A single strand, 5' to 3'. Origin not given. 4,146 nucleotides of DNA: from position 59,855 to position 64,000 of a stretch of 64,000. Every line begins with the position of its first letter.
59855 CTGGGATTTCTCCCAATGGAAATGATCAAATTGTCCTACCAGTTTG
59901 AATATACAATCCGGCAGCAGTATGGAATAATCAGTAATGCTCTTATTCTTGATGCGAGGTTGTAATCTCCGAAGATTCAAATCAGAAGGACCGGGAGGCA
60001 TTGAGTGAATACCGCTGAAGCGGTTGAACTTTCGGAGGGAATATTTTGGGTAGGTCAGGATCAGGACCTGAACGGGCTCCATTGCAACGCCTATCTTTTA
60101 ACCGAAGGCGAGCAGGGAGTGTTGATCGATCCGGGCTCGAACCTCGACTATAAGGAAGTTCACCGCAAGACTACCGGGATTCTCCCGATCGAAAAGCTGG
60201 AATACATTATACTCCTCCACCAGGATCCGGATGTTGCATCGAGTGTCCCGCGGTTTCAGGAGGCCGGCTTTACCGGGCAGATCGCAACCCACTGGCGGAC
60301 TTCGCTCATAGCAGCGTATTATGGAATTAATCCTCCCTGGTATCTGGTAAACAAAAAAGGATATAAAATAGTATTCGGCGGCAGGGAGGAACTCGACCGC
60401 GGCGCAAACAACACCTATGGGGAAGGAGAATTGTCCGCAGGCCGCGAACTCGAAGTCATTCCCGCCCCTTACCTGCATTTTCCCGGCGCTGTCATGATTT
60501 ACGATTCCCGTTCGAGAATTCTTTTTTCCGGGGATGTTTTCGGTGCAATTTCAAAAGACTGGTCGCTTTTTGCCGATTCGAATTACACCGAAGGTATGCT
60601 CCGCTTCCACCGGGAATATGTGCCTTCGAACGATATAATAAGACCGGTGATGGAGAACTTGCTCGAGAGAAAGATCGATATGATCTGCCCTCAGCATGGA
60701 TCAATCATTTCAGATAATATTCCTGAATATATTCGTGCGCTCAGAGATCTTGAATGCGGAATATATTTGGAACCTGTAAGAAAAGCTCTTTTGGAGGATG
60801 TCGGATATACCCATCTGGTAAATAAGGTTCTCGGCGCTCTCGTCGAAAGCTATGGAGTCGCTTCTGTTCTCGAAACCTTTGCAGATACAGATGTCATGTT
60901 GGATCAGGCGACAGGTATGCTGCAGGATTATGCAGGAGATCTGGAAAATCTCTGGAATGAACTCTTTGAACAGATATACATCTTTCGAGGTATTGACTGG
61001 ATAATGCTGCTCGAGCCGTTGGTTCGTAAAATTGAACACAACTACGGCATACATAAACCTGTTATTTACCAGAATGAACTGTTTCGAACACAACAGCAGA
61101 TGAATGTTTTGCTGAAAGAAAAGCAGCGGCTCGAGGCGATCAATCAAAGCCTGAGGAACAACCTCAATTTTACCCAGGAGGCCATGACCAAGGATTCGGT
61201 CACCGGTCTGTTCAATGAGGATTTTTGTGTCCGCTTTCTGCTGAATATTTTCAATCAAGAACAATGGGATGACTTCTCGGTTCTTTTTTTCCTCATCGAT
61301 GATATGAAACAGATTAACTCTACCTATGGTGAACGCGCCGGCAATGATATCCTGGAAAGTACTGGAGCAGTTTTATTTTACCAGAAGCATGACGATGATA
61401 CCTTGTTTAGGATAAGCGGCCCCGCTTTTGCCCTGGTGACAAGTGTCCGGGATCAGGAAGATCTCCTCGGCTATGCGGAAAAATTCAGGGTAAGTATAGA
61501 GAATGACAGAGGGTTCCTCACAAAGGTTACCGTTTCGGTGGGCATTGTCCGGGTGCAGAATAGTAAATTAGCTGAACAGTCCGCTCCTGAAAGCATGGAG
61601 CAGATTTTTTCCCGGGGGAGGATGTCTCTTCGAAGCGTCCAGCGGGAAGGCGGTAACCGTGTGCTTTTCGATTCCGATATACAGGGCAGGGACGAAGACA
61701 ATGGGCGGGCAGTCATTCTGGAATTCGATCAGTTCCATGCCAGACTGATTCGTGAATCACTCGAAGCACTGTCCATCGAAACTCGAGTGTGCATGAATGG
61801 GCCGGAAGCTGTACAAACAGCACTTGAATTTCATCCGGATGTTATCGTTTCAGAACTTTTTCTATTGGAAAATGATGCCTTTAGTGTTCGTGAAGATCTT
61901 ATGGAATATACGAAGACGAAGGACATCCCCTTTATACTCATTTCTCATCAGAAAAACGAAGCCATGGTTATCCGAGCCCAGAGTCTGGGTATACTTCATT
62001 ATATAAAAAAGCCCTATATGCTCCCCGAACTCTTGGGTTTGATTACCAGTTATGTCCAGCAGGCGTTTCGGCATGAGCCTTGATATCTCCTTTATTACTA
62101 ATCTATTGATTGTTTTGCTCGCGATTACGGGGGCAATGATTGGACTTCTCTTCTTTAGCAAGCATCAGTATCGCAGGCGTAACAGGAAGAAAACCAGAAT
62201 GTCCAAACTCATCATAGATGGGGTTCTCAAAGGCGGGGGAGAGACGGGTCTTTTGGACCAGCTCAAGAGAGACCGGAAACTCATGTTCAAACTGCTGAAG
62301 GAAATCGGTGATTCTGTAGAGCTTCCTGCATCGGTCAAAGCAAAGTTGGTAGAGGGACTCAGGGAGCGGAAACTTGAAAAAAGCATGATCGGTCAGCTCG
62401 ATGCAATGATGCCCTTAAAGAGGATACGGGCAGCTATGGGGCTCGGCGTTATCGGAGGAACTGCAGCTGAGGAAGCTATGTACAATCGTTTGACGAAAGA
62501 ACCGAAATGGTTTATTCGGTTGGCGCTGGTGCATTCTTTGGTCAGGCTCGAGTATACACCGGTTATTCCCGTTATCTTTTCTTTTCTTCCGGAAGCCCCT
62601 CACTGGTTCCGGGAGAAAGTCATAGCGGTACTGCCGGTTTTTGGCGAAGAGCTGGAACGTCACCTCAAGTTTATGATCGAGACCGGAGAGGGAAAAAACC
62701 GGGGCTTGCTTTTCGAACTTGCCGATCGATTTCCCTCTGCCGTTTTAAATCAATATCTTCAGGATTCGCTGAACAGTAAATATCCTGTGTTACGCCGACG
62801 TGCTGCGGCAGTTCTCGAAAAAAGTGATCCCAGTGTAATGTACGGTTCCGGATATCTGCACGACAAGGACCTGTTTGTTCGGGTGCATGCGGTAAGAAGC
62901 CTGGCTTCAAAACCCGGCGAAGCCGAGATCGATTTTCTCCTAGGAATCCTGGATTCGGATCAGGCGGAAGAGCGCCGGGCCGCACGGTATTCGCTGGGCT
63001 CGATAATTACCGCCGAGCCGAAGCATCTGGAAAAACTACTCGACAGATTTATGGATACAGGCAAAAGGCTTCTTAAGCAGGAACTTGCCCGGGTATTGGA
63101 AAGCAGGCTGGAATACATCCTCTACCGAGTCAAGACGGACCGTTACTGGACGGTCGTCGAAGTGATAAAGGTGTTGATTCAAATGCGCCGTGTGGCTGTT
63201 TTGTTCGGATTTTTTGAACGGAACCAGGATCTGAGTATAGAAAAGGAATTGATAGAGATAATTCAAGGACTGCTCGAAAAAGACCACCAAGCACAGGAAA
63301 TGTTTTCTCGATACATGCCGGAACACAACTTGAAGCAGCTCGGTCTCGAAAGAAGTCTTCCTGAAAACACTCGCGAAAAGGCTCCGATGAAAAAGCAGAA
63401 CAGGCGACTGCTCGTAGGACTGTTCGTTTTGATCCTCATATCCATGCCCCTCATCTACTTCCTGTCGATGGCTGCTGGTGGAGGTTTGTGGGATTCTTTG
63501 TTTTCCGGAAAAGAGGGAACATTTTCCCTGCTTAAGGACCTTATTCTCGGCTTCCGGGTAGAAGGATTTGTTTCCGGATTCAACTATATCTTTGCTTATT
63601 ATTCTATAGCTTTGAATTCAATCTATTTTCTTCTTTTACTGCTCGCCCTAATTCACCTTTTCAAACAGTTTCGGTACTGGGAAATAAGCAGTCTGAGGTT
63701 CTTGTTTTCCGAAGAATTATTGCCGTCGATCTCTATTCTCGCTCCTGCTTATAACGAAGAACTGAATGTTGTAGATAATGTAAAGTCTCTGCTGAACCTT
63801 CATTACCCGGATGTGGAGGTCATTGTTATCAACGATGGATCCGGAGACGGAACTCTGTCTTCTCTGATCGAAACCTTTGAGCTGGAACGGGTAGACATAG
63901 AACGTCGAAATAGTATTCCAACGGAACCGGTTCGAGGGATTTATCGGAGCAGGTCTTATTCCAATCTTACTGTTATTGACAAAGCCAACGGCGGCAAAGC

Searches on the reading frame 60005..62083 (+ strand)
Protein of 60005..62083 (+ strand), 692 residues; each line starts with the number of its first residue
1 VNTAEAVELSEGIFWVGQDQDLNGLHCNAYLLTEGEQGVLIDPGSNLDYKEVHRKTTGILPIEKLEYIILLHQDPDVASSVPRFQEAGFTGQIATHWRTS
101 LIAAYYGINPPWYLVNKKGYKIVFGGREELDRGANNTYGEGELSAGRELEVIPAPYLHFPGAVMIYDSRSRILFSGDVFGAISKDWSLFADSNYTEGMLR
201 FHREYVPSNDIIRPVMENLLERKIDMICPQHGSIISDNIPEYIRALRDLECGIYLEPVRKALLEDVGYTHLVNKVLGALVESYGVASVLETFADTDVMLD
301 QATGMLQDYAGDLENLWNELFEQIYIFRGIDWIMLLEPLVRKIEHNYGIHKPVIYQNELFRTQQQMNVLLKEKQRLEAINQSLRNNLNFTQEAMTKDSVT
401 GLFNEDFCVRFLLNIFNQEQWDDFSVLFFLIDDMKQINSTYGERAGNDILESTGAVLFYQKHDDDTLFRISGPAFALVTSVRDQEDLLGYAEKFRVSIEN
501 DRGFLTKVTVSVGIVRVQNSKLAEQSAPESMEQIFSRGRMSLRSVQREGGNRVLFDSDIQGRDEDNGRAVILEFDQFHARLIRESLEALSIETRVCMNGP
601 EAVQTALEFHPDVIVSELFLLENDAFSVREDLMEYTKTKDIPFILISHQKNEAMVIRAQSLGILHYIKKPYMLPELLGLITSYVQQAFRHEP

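Call 41: search_protein_families(library=pfam, proteins=[window:60005-62083:+], max_evalue=0.0001)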
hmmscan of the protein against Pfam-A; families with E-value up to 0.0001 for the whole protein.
window:60005-62083:+ (692 aa): 4 families
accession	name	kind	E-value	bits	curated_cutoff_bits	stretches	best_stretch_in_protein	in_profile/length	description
PF19583.5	ODP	-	2.3e-55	187.9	27.2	1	25-232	1-194/194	ODP family beta lactamase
PF00990.26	GGDEF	-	1.7e-12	47.8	23.8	1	396-521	3-137/161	Diguanylate cyclase, GGDEF domain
PF00753.33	Lactamase_B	-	6.5e-12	46.2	22.7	1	24-231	3-196/196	Metallo-beta-lactamase superfamily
PF00072.30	Response_reg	-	1.8e-08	35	30.2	1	573-678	5-108/111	Response regulator receiver domain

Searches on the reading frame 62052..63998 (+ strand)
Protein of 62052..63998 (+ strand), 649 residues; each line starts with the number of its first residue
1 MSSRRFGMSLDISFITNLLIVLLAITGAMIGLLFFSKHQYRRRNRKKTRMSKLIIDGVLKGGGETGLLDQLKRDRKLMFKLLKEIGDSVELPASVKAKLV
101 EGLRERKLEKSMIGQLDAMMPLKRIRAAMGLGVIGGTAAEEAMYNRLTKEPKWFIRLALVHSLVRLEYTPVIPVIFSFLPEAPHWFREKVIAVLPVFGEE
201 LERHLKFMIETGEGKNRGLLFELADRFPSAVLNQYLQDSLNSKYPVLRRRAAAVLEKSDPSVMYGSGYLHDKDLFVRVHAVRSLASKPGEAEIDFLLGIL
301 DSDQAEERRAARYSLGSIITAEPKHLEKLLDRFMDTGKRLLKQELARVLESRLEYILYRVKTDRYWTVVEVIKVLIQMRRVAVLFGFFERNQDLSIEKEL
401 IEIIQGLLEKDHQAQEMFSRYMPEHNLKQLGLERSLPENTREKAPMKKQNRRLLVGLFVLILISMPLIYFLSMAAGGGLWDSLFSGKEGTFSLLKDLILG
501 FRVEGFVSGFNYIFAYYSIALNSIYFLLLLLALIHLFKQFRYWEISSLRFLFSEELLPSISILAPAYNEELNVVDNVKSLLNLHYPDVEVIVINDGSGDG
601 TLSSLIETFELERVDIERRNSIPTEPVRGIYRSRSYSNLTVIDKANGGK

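Call 69: search_protein_families(library=pfam, proteins=[window:62052-63998:+], max_evalue=0.00001)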
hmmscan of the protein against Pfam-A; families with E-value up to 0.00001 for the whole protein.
window:62052-63998:+ (649 aa): 2 families
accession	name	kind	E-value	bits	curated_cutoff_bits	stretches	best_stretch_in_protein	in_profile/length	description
PF13646.12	HEAT_2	-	1.3e-13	51.4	27.7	1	237-315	5-87/88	HEAT repeats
PF00535.33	Glycos_transf_2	-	6.1e-10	39.7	23.3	1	561-604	1-44/168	Glycosyl transferase family 2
